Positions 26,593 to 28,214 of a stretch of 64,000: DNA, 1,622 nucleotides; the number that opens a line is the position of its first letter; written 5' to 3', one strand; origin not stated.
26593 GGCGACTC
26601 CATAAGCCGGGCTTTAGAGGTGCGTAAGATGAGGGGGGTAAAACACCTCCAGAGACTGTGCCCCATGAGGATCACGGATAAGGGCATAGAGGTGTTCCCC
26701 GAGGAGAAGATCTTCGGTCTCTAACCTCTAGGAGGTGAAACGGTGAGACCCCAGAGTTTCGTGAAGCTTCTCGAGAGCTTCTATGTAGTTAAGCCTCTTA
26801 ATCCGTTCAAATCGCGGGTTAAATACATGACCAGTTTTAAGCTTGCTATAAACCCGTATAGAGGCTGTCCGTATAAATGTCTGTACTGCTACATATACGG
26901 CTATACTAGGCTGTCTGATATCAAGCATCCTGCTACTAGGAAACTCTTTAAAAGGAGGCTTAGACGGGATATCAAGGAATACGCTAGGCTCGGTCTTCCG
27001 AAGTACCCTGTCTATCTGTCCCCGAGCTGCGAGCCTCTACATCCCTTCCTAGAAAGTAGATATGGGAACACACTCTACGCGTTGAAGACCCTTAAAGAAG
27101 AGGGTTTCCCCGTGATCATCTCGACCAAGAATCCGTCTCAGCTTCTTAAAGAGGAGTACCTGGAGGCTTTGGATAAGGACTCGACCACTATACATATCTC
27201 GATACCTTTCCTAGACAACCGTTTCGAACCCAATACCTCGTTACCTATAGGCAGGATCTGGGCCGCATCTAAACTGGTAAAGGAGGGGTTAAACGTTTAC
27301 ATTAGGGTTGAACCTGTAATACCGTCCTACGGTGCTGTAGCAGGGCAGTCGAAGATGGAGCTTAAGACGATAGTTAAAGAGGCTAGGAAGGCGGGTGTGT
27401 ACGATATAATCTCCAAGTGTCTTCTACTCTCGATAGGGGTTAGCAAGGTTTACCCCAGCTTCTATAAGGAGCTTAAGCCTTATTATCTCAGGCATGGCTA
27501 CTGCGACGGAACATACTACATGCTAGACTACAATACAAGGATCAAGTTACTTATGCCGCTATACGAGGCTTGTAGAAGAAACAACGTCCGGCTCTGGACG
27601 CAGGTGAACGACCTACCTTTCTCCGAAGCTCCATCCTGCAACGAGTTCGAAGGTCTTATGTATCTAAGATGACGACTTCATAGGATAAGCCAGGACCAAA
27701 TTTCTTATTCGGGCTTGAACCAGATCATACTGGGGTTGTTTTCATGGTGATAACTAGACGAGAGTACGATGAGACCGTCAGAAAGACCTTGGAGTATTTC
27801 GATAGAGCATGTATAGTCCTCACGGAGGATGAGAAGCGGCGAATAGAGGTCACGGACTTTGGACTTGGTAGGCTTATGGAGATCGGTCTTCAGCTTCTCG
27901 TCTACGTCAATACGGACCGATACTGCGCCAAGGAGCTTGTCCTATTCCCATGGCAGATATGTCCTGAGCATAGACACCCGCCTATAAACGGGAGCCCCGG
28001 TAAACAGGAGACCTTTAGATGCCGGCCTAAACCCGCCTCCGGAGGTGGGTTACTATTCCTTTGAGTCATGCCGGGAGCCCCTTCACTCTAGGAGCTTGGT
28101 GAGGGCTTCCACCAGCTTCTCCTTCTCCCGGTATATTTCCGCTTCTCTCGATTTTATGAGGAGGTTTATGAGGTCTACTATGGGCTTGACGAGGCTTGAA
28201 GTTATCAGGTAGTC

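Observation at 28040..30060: Decayed ~2 kb accessory patch with a truncated cupin gene, PaREP1 pseudogenes and an orphan integrase N-fragment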

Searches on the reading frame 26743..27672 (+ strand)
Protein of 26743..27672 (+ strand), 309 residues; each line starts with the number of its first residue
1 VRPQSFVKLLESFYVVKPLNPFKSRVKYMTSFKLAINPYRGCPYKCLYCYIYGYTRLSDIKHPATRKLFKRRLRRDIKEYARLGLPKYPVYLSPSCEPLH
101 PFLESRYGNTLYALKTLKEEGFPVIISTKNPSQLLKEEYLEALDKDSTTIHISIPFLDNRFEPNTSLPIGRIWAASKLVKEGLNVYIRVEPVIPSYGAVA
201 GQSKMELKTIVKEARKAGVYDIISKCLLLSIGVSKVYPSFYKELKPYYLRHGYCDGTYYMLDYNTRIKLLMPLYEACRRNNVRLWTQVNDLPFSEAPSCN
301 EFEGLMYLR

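Call 9: search_protein_families(library=pfam, max_evalue=1, proteins=[window:26743-27672:+])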
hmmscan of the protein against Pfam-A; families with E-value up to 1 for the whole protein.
window:26743-27672:+ (309 aa): 2 families
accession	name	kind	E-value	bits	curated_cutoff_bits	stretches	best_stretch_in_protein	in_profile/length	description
PF04055.27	Radical_SAM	-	3.5e-08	34.2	29.5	1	36-165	1-120/166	Radical SAM superfamily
PF08902.16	DUF1848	-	0.063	13.5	30.5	0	124-215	51-144/262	Domain of unknown function (DUF1848)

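Call 33: find_encoding_contigs(protein=window:26743-27672:+, flank=6000, max_places=8)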
Protein window:26743-27672:+ (309 aa): 3 contigs read that carry it; 3 places shown.
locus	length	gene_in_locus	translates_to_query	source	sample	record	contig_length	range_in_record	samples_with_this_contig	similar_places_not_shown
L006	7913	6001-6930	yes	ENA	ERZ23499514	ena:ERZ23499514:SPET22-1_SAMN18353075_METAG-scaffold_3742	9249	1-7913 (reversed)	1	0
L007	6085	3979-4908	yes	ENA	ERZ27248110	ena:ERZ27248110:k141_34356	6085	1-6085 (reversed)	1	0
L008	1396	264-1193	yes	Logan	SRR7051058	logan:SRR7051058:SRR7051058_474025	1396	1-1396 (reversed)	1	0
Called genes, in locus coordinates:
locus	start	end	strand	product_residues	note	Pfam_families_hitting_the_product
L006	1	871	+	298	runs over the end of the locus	PF01261:AP_endonuc_2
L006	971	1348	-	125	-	PF14464:Prok-JAB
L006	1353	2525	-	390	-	PF00155:Aminotran_1_2, PF01041:DegT_DnrJ_EryC1, PF01053:Cys_Met_Meta_PP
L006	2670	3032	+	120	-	-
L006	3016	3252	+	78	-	PF01996:F420_ligase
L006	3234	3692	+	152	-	PF01996:F420_ligase (weak)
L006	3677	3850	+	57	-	-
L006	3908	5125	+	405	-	PF00350:Dynamin_N (faint), PF01926:MMR_HSR1, PF02421:FeoB_N (faint), PF08438:YGR210-like_G4, PF02824:TGS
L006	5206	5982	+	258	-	PF06745:ATPase, PF23442:DUF7125 (faint)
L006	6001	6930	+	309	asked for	PF04055:Radical_SAM (weak)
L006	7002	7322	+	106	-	-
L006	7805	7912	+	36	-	?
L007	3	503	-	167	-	?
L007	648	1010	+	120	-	-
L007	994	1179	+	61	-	PF01996:F420_ligase (weak)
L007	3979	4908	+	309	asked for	PF04055:Radical_SAM (weak)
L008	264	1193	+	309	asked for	PF04055:Radical_SAM (weak)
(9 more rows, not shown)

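Call 34: find_related_loci(query=window:26743-27672:+, collection=genome_contigs, flank=10000)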
Query window:26743-27672:+ (309 aa) in genome_contigs; peptide patterns used: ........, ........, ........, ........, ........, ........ (x = any residue, [..] = any of these).
238 stretches matched a pattern; 4 encode a relative of the query (tblastn E <= 1e-3); 4 distinct loci.
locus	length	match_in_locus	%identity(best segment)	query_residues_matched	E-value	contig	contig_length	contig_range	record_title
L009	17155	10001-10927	90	1-309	0e+0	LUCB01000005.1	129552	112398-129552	MAG: Candidatus Bathyarchaeota archaeon B24 scaffold59, whole genome shotgun sequence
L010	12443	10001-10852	55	7-289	1e-102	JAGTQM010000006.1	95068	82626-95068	MAG: Candidatus Bathyarchaeota archaeon isolate QZM_A2_bin_24 QZM_A2_bin_24_scaffold_103_curated, whole genome shotgun s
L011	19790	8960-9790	54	13-289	3e-96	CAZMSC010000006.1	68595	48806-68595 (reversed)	MAG TPA_asm: uncultured Candidatus Bathyarchaeia archaeon isolate SRP104967_co1_102 genome assembly, contig: NODE_96_len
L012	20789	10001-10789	54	28-289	3e-94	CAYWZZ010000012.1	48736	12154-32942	MAG TPA_asm: uncultured Candidatus Bathyarchaeia archaeon isolate SRP104967_co1_9 genome assembly, contig: NODE_195_leng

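Call 80: search_protein_families(library=pfam, max_evalue=0.1, proteins=[L011:9859-10422:+])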
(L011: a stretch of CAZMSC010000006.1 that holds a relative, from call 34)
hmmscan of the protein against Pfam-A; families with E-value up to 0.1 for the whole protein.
L011:9859-10422:+ (187 aa): 5 families
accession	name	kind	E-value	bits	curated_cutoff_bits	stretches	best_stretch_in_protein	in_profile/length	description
PF07385.18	Lyx_isomer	-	2e-08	34.2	20.8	1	39-184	53-208/222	D-lyxose isomerase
PF07883.17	Cupin_2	-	0.00063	19.8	27.2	1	130-156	36-62/70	Cupin domain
PF00190.28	Cupin_1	-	0.001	19.1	22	1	126-173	76-124/151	Cupin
PF03079.20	ARD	-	0.029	15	27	1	131-158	116-143/157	ARD/ARD' family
PF00069.31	Pkinase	-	0.038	13.8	31.7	1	33-70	132-169/263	Protein kinase domain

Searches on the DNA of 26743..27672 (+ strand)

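Call 36: search_rna_families(sources=[L009, L010, L011, L012], threshold=gathering)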
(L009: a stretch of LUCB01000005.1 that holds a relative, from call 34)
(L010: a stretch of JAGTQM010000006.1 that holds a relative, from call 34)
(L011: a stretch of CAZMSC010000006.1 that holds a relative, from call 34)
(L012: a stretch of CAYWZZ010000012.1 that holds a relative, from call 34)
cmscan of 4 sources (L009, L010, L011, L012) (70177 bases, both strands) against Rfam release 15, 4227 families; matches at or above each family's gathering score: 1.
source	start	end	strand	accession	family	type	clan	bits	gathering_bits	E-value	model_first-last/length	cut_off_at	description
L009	10980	11291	-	RF00373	RNaseP_arch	Gene; ribozyme;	CL00002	180.1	84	8.4e-52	1-288/288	no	Archaeal RNase P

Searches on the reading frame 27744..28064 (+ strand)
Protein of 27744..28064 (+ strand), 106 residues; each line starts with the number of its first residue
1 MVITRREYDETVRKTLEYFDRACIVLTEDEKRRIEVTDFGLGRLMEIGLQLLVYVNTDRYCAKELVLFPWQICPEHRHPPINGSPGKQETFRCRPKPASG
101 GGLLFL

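Call 9: search_protein_families(library=pfam, max_evalue=1, proteins=[window:27744-28064:+])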
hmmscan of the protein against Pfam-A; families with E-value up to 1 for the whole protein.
window:27744-28064:+ (106 aa): 2 families
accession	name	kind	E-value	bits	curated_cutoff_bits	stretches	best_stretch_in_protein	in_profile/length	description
PF00069.31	Pkinase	-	0.0072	16.2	31.7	1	27-66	131-169/263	Protein kinase domain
PF07385.18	Lyx_isomer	-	0.21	11.2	20.8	1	35-78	53-105/222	D-lyxose isomerase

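Call 10: search_protein_families(library=phrogs, max_evalue=1, proteins=[window:27744-28064:+])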
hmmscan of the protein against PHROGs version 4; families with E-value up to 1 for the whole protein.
window:27744-28064:+ (106 aa): 0 families

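Call 11: search_protein_families(library=ncbifam, max_evalue=1, proteins=[window:27744-28064:+])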
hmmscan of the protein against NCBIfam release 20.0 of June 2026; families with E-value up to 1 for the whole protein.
window:27744-28064:+ (106 aa): 0 families
